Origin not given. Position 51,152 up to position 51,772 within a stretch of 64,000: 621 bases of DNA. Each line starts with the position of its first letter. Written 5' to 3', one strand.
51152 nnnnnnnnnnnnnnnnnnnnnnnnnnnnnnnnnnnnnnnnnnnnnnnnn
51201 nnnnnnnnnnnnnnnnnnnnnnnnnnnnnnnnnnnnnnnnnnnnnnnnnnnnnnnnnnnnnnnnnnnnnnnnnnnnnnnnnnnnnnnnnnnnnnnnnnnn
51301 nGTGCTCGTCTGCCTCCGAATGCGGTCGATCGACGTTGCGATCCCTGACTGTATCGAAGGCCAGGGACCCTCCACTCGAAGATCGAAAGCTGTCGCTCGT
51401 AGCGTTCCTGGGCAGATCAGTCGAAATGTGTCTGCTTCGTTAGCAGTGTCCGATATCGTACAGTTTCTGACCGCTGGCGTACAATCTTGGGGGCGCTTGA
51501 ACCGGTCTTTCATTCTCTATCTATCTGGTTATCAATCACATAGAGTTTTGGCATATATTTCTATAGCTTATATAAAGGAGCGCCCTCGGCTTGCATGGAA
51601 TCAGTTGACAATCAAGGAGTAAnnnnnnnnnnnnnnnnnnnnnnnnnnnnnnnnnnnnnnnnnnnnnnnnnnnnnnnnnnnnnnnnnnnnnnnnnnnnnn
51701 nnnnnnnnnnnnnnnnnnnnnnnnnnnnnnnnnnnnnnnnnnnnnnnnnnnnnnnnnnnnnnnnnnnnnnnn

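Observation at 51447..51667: The same palindrome-plus-box signature recurs 20 kb away in front of ATPase-less permease genes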

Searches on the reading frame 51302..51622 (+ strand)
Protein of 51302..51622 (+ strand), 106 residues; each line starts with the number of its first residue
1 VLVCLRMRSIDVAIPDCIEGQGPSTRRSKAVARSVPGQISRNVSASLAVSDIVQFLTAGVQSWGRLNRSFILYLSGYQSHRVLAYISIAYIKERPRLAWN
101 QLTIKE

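Call 47: search_protein_families(library=pfam, proteins=[window:51302-51622:+], max_evalue=0.01)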
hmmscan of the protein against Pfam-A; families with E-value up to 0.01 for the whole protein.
window:51302-51622:+ (106 aa): 0 families
